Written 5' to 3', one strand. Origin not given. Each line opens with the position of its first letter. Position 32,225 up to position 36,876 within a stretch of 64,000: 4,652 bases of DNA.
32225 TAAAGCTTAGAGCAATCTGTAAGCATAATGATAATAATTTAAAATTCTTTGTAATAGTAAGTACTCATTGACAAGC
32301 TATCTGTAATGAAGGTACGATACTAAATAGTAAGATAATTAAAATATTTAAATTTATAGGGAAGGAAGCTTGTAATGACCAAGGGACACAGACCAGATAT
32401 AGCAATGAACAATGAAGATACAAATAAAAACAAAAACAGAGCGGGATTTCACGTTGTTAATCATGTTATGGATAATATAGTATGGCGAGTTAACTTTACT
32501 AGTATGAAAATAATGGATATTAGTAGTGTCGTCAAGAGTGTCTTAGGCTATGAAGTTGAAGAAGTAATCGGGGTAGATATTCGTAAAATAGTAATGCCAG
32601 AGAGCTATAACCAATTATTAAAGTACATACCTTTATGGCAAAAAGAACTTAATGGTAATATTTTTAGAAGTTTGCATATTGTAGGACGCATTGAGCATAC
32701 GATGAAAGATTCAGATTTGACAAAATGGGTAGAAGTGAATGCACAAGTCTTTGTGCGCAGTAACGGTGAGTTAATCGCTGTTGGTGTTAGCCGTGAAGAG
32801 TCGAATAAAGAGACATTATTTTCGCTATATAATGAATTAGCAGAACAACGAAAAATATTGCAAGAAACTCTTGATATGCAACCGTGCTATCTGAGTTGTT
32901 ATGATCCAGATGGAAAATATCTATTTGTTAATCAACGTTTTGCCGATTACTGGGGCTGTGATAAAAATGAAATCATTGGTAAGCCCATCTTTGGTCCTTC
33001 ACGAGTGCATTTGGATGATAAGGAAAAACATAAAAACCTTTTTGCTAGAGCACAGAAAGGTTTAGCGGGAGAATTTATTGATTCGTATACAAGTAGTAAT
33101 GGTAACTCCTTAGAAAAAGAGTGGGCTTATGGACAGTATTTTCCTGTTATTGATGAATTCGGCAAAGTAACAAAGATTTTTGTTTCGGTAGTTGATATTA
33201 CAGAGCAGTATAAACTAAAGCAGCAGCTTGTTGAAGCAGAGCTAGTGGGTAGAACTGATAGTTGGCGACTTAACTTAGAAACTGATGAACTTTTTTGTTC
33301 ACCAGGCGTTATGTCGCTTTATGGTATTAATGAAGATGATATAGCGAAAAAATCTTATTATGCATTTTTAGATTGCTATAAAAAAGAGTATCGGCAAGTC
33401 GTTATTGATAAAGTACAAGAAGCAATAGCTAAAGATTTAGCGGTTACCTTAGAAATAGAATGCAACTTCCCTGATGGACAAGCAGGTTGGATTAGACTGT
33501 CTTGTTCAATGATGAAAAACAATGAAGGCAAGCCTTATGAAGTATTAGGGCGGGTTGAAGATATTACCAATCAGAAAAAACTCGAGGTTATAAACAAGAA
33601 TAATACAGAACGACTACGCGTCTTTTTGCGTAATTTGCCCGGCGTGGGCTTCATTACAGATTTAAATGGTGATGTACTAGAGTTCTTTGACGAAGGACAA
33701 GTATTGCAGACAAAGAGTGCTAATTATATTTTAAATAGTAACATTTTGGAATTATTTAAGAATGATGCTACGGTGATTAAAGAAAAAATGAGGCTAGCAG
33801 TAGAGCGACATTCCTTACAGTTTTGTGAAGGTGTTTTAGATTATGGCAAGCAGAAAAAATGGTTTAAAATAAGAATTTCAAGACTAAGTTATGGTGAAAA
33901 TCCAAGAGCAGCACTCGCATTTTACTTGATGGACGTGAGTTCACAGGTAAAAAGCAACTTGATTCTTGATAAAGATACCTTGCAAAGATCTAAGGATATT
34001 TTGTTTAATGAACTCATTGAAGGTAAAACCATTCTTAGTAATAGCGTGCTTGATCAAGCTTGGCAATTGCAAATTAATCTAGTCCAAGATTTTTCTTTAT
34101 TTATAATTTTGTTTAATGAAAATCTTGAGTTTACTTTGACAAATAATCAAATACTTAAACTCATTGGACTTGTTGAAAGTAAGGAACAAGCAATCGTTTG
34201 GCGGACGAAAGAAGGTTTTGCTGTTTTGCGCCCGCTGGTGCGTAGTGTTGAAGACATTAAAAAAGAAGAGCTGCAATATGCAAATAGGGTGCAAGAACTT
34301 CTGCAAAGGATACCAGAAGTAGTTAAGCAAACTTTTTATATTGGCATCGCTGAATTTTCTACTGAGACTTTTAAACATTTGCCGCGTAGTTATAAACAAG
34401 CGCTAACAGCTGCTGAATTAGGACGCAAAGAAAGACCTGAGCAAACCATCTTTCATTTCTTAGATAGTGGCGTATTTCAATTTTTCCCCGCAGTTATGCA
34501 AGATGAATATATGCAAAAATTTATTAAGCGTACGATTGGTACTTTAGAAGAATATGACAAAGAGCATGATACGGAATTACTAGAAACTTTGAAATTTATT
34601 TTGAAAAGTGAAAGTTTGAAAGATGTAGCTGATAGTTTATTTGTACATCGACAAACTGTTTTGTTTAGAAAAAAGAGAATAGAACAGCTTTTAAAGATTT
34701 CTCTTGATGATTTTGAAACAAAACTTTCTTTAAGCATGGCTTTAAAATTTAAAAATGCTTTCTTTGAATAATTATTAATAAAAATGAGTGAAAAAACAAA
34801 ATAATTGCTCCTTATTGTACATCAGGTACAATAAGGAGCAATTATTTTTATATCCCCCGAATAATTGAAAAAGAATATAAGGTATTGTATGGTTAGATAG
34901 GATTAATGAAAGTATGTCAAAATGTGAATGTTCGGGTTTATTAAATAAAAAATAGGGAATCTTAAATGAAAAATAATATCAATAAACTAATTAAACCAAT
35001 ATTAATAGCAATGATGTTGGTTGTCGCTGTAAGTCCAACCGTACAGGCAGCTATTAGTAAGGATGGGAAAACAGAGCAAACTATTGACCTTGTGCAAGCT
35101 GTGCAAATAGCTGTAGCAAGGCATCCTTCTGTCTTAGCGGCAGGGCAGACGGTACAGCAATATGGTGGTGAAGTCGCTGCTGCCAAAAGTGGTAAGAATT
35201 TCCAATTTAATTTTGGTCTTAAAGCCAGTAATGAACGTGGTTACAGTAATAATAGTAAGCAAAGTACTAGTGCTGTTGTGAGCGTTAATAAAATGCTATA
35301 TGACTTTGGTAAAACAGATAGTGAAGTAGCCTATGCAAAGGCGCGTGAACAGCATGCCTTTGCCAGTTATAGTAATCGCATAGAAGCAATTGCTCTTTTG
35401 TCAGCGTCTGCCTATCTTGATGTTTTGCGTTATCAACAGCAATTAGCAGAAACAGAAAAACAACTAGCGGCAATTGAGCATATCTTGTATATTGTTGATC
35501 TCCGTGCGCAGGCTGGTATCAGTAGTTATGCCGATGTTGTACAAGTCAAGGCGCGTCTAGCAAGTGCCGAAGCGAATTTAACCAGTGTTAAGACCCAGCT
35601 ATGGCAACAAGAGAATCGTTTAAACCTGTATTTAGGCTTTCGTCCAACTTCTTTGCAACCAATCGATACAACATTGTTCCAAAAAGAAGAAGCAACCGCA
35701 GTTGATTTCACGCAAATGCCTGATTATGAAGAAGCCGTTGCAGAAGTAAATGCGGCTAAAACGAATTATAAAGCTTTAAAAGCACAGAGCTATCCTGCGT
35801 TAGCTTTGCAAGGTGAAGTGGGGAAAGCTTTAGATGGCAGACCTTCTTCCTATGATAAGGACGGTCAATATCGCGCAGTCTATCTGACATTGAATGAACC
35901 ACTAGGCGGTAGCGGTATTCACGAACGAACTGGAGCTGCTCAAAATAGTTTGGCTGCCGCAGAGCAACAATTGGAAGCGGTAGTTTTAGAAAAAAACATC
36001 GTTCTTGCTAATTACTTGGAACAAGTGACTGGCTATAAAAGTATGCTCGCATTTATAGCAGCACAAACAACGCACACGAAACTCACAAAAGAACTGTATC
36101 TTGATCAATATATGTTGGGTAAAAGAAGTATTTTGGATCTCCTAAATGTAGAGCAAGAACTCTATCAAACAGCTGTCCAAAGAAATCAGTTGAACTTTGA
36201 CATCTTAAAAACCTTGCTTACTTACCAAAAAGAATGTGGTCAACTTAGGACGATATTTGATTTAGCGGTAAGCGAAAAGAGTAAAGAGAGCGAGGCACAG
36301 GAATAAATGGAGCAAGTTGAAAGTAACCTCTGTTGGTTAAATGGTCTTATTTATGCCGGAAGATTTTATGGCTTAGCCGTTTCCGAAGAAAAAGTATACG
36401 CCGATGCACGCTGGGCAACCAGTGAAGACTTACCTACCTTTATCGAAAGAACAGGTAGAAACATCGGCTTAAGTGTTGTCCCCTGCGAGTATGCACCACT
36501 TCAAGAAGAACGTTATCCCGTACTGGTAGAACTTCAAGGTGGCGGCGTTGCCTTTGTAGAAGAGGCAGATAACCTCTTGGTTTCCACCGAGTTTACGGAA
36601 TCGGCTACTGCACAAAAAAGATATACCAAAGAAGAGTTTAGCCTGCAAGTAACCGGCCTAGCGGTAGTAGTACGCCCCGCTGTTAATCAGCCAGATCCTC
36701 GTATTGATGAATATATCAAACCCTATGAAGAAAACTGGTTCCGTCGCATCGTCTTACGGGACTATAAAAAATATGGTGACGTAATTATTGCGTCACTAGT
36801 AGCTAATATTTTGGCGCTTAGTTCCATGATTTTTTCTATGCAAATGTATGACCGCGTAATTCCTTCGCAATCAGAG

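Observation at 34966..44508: Complete type I secretion operon (TolC-HlyB-HlyD) with a giant non-RTX Ig-repeat adhesin in a diderm Firmicute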

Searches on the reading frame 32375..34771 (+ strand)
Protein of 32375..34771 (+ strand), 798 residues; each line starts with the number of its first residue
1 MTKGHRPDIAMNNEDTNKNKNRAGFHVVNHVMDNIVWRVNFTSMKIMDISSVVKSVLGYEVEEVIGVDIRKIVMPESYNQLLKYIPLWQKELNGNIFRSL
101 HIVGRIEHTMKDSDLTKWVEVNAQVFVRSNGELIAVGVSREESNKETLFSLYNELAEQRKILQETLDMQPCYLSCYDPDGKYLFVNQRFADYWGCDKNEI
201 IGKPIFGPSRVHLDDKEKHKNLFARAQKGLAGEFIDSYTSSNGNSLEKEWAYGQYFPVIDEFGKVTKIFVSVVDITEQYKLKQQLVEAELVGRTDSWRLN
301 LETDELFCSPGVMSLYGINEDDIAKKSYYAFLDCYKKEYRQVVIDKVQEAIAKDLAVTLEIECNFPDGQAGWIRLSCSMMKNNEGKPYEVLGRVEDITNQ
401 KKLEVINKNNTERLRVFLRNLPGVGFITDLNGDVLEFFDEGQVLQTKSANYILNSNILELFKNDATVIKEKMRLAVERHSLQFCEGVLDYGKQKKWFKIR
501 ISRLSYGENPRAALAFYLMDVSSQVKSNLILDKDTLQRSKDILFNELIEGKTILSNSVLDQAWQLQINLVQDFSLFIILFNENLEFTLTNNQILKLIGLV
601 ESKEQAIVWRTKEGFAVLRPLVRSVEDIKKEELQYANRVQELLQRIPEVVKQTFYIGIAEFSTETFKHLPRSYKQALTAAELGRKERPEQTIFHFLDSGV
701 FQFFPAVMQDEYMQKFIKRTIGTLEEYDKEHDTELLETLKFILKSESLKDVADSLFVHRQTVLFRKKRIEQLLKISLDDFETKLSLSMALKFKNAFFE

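Call 3: search_protein_families(library=pfam, proteins=[window:32375-34771:+], max_evalue=0.01)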
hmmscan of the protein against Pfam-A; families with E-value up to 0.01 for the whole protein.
window:32375-34771:+ (798 aa): 7 families
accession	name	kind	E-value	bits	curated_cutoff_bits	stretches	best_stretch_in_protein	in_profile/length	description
PF13426.13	PAS_9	-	3.1e-20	72.8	27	2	306-398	14-102/103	PAS domain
PF08447.18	PAS_3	-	2e-19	70.1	25.6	2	306-392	2-87/89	PAS fold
PF08448.16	PAS_4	-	1.2e-18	67.7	23.1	2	167-279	2-109/110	PAS fold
PF13556.12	HTH_30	-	1.7e-13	50.6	27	1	735-791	1-58/59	PucR C-terminal helix-turn-helix domain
PF00989.32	PAS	-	5.3e-12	46.2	22.6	0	176-220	17-60/113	PAS fold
PF13188.13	PAS_8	-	0.0026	18.1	21.8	0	176-205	17-43/65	PAS domain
PF17853.6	GGDEF_2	-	0.0077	16.9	24.5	0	558-681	8-115/116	GGDEF-like domain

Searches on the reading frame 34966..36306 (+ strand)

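Call 3: search_protein_families(library=pfam, proteins=[window:34966-36306:+], max_evalue=0.01)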
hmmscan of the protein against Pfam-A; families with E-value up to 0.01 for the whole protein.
window:34966-36306:+ (446 aa): 1 family
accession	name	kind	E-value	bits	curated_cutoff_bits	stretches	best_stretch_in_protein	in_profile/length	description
PF02321.23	OEP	-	8e-38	130.6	22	2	43-224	2-187/187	Outer membrane efflux protein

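Call 4: search_protein_families(library=ncbifam, proteins=[window:34966-36306:+], max_evalue=0.01)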
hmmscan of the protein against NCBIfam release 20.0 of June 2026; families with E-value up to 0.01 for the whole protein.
window:34966-36306:+ (446 aa): 7 families
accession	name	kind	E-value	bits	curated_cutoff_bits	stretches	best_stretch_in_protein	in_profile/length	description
TIGR01844.1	type_I_sec_TolC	subfamily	5.8e-52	177.1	225.15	1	40-431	3-404/414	TolC family outer membrane protein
TIGR01845.1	outer_NodT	subfamily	2e-15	56.6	210.05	1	45-409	62-442/460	efflux transporter outer membrane subunit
NF007002.0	PRK09465.1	equivalog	8.4e-12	44.4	495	1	29-428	13-427/460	outer membrane channel protein TolC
NF045679.1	DiMtlExpIhpA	equivalog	4e-10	38.9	650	1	18-404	10-392/424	divalent metal ion exporter subunit IhpA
NF052390.1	efflux_OMP_AbuO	equivalog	2.4e-05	23.3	700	1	145-428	143-434/447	multidrug efflux outer membrane protein AbuO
NF033142.1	efflux_OM_AdeC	exception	4.7e-05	22.2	975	1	149-288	175-321/465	multidrug efflux RND transporter AdeABC outer membrane channel subunit AdeC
NF033143.1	efflux_OM_AdeK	equivalog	8.3e-05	21.5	900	1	142-289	166-322/480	multidrug efflux RND transporter AdeIJK outer membrane channel subunit AdeK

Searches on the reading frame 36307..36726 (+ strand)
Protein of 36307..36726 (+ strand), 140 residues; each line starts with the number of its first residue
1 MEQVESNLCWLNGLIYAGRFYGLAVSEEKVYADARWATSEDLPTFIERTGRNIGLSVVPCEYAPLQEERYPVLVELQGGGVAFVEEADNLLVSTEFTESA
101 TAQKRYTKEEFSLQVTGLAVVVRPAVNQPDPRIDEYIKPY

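Call 70: search_protein_families(library=pfam, proteins=[window:36307-36726:+], max_evalue=1)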
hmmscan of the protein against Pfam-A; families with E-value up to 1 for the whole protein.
window:36307-36726:+ (140 aa): 0 families
